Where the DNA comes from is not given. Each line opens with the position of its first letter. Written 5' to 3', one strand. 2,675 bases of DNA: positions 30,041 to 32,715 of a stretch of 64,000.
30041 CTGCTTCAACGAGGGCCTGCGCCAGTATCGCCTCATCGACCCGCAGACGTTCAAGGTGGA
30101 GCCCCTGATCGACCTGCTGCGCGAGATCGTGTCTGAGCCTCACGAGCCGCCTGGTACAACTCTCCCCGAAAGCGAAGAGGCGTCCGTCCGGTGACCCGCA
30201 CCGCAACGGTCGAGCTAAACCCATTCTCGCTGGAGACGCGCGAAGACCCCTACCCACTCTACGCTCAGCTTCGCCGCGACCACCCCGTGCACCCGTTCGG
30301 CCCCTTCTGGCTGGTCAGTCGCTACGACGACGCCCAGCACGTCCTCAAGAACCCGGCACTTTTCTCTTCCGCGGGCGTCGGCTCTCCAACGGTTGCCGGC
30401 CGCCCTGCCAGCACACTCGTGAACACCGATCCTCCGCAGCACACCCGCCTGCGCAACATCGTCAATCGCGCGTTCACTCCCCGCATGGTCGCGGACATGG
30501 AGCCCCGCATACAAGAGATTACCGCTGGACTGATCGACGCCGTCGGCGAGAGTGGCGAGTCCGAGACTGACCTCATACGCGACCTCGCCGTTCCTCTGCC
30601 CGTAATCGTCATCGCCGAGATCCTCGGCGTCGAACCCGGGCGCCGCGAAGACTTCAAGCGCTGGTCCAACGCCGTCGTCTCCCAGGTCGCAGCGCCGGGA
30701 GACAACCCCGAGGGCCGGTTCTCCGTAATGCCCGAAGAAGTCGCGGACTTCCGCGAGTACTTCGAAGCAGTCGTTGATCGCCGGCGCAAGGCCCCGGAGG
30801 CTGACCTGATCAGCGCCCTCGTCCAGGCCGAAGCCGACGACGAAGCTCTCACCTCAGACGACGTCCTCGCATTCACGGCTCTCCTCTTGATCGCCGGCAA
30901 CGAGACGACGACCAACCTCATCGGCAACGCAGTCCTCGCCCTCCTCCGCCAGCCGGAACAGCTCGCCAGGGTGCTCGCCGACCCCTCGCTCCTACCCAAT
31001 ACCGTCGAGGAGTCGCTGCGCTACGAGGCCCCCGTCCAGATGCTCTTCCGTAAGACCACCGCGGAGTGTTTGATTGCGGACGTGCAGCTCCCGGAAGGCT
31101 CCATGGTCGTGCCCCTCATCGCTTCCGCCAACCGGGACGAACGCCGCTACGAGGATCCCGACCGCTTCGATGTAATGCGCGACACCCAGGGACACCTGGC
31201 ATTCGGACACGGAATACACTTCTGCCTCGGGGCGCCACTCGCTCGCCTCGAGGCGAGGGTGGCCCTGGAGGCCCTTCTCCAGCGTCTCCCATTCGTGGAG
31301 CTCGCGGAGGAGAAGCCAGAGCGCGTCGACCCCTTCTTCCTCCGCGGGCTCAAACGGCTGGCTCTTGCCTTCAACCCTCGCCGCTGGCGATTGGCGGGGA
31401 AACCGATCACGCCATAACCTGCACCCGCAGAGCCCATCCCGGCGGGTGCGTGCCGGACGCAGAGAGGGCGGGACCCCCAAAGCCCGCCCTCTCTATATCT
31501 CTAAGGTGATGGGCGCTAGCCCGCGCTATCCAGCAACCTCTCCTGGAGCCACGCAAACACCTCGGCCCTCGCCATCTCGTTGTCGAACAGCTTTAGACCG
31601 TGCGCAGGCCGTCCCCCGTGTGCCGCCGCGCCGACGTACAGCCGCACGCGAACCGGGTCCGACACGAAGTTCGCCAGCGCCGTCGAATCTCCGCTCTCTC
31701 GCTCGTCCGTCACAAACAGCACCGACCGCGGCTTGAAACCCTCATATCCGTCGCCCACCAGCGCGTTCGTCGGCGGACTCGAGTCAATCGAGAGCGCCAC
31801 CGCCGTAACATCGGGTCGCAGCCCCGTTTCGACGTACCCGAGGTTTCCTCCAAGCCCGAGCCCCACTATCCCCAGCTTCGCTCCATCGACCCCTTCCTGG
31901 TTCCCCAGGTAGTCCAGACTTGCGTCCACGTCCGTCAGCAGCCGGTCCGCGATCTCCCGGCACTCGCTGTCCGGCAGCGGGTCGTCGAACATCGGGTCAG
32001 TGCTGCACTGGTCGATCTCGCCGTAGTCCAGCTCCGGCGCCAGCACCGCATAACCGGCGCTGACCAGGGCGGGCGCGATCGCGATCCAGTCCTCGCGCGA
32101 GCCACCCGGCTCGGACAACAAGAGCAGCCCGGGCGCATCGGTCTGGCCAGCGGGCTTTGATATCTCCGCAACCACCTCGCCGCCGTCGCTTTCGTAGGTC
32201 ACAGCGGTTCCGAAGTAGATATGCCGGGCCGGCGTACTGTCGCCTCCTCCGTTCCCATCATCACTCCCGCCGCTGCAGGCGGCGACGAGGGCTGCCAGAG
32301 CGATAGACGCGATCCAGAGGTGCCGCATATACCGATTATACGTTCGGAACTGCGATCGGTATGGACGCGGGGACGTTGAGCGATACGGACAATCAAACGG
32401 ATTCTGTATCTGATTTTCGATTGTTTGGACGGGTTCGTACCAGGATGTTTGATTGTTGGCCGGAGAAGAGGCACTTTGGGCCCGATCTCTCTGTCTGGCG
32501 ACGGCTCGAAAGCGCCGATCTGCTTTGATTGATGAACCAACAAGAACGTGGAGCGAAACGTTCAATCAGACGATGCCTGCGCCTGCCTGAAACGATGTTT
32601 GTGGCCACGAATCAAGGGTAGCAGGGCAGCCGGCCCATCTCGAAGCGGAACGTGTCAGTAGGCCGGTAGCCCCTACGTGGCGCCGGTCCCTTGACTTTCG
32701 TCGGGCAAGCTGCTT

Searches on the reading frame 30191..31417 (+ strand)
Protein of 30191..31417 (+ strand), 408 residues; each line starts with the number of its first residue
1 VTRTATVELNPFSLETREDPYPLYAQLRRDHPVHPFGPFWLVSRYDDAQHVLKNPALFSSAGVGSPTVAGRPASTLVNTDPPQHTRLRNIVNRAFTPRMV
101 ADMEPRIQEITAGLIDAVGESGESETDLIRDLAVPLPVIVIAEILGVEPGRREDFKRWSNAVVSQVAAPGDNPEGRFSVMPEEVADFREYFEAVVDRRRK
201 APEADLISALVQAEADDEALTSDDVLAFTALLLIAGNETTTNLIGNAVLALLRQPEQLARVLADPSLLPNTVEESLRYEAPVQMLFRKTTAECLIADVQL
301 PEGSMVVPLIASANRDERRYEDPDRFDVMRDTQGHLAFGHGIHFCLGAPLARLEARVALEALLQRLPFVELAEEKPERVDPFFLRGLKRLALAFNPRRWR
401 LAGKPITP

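Call 79: search_protein_families(library=pfam, proteins=[window:30191-31417:+], max_evalue=0.00001)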
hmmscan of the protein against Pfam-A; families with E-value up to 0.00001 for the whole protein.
window:30191-31417:+ (408 aa): 1 family
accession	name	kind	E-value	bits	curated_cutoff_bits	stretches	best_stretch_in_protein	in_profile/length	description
PF00067.27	p450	-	3.5e-36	125.4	22.8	1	39-382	46-448/462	Cytochrome P450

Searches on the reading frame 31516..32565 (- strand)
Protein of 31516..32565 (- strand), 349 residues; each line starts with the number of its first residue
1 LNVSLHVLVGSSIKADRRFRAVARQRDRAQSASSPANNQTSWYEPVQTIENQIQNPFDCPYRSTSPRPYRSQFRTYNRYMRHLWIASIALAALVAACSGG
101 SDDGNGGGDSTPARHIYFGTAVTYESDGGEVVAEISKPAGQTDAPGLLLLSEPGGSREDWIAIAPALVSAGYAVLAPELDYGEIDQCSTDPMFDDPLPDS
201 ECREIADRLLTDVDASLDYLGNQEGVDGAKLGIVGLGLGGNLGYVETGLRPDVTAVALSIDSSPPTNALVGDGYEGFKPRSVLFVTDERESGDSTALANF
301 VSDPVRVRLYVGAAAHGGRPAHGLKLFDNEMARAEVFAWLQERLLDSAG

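Call 79: search_protein_families(library=pfam, proteins=[window:31516-32565:-], max_evalue=0.00001)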
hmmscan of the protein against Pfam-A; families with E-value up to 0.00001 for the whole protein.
window:31516-32565:- (349 aa): 1 family
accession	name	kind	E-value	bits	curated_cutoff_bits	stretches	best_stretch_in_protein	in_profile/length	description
PF01738.24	DLH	-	9.3e-10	38.9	21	1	136-257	6-125/217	Dienelactone hydrolase family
